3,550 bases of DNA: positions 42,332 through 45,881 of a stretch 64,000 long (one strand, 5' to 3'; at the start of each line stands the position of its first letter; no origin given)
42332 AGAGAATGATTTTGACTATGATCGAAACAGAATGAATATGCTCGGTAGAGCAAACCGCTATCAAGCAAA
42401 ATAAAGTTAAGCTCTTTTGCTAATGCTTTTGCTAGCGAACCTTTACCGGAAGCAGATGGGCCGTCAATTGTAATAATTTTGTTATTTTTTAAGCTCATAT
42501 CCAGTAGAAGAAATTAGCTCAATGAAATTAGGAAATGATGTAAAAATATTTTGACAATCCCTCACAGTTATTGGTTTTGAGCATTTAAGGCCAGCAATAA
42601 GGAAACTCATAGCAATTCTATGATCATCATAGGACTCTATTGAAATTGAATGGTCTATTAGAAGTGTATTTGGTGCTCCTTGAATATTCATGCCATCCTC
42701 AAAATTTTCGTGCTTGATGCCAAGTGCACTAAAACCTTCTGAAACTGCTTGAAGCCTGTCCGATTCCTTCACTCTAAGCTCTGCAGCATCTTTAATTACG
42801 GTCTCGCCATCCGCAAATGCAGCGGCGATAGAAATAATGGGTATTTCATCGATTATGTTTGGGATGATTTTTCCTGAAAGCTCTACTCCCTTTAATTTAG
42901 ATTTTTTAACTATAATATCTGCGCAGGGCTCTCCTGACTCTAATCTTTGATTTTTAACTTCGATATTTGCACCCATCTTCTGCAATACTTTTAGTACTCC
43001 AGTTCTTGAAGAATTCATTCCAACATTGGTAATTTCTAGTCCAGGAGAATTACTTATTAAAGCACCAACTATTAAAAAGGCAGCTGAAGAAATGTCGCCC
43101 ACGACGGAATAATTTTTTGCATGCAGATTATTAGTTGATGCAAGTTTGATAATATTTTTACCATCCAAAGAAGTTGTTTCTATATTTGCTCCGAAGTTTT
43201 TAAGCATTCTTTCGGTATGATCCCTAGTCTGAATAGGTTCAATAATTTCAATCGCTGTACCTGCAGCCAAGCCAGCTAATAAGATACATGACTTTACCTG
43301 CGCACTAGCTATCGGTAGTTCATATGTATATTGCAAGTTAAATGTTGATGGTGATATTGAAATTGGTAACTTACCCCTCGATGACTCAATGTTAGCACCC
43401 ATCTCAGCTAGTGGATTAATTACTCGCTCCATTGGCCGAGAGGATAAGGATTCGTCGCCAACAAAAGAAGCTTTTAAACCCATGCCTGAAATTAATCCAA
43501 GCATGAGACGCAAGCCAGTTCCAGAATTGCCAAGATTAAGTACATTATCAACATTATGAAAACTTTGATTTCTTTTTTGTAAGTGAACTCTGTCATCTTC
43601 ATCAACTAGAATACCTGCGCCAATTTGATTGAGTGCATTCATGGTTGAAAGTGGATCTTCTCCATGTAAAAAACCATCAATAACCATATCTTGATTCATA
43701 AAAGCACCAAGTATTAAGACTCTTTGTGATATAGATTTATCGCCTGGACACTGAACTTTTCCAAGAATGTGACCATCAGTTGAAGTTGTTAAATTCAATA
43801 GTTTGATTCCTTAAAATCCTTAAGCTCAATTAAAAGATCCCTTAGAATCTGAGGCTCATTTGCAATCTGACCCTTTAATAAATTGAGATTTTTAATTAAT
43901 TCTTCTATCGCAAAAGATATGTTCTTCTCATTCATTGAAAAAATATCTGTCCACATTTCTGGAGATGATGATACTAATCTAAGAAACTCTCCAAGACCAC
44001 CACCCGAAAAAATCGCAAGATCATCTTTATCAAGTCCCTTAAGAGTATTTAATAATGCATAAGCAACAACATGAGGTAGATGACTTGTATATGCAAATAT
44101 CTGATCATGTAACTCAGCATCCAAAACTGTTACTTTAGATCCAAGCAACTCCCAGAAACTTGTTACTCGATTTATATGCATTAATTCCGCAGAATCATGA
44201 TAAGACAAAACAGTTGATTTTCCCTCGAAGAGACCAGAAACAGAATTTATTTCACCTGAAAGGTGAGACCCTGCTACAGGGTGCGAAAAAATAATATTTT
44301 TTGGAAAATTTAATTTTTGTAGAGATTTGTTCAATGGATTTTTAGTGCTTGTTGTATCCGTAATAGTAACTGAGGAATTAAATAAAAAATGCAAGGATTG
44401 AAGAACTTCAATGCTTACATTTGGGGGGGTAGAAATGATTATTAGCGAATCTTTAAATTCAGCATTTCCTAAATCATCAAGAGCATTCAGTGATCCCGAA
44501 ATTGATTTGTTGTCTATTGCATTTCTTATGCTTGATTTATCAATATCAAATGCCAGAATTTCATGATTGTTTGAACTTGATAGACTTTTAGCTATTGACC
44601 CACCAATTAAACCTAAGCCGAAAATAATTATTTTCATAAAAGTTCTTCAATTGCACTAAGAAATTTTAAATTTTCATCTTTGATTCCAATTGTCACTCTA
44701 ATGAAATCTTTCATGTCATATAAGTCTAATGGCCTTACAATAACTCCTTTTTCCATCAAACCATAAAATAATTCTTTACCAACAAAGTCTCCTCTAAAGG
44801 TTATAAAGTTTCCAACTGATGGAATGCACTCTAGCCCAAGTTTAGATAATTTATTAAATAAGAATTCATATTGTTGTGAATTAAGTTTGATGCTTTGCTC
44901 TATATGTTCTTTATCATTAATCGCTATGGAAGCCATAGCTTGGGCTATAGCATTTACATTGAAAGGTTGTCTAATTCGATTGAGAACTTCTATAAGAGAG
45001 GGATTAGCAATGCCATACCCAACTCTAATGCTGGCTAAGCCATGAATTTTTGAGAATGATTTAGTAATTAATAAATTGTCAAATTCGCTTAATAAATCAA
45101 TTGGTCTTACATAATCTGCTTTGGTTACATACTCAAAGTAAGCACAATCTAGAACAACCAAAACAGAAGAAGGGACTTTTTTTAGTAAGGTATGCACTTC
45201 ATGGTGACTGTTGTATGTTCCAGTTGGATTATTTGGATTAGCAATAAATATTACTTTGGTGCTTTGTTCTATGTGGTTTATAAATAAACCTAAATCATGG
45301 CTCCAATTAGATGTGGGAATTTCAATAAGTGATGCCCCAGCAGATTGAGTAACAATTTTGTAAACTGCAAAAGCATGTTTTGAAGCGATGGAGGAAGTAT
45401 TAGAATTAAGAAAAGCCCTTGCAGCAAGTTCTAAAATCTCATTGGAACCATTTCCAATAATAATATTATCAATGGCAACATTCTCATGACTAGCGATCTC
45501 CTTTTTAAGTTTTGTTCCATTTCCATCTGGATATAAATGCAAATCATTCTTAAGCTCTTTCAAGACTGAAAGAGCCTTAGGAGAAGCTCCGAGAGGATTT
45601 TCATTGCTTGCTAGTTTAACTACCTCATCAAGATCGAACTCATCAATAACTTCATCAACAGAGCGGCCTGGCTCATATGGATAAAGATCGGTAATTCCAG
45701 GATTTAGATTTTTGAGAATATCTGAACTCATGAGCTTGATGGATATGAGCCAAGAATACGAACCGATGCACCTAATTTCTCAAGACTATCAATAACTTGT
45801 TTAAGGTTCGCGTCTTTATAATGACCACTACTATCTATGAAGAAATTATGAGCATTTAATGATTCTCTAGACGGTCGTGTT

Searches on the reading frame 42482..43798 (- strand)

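Call 76: search_protein_families(library=pfam, proteins=[window:42482-43798:-], max_evalue=0.00001)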
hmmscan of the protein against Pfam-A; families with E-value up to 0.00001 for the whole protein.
window:42482-43798:- (438 aa): 1 family
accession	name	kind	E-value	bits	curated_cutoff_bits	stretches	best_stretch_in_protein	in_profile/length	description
PF00275.25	EPSP_synthase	-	3.4e-100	336.1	22.8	1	10-427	6-415/417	EPSP synthase (3-phosphoshikimate 1-carboxyvinyltransferase)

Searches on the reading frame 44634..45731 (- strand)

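Call 76: search_protein_families(library=pfam, proteins=[window:44634-45731:-], max_evalue=0.00001)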
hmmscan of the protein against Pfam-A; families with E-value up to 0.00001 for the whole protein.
window:44634-45731:- (365 aa): 1 family
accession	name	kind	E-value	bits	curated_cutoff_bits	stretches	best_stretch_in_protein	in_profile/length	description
PF00155.27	Aminotran_1_2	-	4.8e-52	177.8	19.7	1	36-356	2-355/361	Aminotransferase class I and II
